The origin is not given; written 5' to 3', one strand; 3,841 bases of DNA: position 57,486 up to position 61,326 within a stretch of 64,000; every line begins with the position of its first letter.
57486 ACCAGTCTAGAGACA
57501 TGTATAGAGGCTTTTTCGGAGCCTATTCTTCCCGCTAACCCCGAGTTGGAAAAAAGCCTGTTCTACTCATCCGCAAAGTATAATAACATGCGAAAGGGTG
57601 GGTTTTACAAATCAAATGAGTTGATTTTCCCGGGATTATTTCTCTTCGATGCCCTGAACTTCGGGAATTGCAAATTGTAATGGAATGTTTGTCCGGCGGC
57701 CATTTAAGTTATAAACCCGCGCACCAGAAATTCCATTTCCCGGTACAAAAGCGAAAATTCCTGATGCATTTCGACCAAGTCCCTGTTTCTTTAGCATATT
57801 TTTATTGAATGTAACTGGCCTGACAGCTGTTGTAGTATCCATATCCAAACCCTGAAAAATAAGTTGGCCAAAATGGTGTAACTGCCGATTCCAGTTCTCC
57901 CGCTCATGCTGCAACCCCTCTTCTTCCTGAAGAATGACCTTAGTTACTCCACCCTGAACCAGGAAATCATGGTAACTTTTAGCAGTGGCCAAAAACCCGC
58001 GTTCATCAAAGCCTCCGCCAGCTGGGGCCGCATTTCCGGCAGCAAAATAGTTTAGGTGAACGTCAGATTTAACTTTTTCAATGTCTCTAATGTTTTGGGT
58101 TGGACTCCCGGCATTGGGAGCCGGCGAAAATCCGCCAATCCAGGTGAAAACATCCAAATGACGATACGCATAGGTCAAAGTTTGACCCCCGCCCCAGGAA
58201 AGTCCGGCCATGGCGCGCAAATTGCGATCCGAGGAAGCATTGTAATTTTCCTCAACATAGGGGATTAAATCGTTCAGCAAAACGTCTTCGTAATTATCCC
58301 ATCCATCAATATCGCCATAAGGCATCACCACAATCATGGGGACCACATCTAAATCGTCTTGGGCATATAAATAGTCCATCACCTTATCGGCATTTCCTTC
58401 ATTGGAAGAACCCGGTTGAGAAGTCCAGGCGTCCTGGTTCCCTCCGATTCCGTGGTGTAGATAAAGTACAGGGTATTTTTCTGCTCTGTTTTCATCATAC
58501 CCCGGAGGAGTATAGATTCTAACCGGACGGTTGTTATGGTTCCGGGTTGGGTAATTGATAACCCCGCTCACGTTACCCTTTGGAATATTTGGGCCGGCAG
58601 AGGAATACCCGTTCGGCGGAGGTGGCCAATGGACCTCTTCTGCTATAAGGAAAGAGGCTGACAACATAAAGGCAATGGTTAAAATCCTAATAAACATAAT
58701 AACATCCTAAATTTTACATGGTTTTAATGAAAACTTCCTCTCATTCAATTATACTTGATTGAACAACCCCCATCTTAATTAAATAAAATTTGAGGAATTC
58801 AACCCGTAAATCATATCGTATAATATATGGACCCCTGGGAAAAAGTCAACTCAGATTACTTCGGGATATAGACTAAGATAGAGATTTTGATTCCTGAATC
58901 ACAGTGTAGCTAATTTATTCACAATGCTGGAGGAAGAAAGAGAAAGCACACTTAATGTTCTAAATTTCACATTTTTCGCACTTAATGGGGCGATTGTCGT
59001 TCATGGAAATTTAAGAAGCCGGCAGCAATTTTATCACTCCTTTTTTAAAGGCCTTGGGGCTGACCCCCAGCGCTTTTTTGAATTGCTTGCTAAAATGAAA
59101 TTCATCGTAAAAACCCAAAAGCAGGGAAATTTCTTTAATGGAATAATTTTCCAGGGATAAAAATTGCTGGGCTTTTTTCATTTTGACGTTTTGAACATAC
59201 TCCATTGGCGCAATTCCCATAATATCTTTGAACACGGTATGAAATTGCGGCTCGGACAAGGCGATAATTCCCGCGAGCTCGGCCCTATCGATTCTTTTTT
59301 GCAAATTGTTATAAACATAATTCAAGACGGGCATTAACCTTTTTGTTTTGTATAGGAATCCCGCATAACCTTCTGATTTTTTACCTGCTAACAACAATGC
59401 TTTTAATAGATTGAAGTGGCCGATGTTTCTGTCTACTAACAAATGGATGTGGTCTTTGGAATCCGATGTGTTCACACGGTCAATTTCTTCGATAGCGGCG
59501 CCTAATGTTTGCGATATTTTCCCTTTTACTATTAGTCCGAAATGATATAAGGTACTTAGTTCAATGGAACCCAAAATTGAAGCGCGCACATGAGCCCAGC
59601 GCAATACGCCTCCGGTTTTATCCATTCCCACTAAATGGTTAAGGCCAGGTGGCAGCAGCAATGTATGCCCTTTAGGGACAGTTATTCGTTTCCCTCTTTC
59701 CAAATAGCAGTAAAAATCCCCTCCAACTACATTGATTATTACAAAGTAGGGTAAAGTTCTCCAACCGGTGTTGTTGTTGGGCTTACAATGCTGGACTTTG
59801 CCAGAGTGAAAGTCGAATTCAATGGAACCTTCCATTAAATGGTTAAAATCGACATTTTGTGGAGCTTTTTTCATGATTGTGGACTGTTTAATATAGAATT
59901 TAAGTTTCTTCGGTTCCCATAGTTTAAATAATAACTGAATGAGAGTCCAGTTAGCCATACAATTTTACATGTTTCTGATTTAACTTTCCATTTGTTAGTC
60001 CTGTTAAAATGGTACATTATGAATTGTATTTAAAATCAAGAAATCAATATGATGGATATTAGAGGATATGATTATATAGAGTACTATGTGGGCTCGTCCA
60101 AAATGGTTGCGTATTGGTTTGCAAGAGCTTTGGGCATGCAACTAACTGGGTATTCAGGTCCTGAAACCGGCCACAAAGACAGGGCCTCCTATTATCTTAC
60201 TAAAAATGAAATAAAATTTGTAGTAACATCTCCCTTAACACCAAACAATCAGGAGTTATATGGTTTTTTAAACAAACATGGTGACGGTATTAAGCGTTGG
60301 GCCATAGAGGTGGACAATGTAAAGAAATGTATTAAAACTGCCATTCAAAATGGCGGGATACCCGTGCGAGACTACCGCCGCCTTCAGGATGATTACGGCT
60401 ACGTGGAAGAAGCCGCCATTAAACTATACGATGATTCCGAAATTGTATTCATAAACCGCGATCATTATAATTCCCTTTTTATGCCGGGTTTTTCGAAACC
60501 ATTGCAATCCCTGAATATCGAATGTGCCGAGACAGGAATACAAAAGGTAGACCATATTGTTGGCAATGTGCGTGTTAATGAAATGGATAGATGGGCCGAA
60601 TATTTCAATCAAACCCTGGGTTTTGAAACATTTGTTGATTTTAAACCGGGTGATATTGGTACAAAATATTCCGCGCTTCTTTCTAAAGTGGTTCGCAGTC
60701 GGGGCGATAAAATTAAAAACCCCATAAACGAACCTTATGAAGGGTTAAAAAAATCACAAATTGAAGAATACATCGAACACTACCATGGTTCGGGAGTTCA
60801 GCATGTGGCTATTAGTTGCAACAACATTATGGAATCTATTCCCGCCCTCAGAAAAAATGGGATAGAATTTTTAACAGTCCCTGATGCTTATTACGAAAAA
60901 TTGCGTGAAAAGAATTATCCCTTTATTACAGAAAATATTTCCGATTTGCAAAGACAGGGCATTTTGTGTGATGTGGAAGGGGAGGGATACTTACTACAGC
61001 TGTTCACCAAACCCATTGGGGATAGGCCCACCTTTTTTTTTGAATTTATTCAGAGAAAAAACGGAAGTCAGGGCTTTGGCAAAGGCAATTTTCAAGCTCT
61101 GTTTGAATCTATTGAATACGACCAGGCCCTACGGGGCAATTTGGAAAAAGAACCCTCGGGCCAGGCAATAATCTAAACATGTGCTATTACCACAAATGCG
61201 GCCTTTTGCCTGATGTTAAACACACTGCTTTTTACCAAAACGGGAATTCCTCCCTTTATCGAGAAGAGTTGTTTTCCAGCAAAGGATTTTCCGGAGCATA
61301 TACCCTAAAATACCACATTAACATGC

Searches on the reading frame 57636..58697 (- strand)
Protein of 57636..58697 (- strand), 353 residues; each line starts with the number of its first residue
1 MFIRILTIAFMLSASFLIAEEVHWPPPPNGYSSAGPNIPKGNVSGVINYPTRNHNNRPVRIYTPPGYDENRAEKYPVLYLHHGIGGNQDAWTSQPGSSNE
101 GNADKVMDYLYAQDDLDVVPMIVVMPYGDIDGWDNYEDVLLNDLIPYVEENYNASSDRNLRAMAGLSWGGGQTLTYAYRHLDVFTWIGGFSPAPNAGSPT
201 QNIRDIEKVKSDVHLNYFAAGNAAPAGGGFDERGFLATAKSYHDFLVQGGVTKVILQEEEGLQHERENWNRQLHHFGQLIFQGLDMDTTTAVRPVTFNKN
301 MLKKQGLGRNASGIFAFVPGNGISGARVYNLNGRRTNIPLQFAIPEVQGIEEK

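Call 90: search_protein_families(library=pfam, proteins=[window:57636-58697:-], max_evalue=0.00001)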
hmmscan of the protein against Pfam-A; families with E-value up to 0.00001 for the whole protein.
window:57636-58697:- (353 aa): 1 family
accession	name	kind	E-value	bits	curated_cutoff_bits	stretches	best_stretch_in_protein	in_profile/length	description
PF00756.26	Esterase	-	1.8e-17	64.4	22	1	55-193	6-149/251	Putative esterase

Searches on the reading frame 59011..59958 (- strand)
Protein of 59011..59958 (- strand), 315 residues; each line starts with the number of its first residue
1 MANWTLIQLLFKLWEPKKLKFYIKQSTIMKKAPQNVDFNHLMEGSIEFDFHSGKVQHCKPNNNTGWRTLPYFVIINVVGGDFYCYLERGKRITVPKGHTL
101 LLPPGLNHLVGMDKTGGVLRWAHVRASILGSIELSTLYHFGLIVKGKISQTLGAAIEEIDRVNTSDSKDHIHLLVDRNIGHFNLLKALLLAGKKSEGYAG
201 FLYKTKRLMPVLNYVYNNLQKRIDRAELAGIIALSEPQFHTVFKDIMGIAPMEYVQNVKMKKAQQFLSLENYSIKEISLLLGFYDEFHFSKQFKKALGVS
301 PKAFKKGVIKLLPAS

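Call 90: search_protein_families(library=pfam, proteins=[window:59011-59958:-], max_evalue=0.00001)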
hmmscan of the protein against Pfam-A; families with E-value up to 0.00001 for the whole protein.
window:59011-59958:- (315 aa): 3 families
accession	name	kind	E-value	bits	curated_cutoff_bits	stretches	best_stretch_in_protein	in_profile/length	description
PF12833.13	HTH_18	-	3.4e-17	63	33.6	1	228-306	1-79/80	Helix-turn-helix domain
PF00165.29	HTH_AraC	-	5.5e-15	55.5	26.6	1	270-304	7-40/42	Bacterial regulatory helix-turn-helix proteins, AraC family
PF02311.25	AraC_binding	-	5.6e-07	29.8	21.1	1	58-171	10-131/135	AraC-like ligand binding domain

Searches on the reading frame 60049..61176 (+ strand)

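Call 90: search_protein_families(library=pfam, proteins=[window:60049-61176:+], max_evalue=0.00001)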
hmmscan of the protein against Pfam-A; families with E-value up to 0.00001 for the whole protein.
window:60049-61176:+ (375 aa): 2 families
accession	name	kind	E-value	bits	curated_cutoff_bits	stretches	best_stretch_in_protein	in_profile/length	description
PF13669.12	Glyoxalase_4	-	3.9e-11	43.7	27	0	176-278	7-97/109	Glyoxalase/Bleomycin resistance protein/Dioxygenase superfamily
PF00903.31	Glyoxalase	-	1.2e-10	42.3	20.6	1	166-286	1-107/121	Glyoxalase/Bleomycin resistance protein/Dioxygenase superfamily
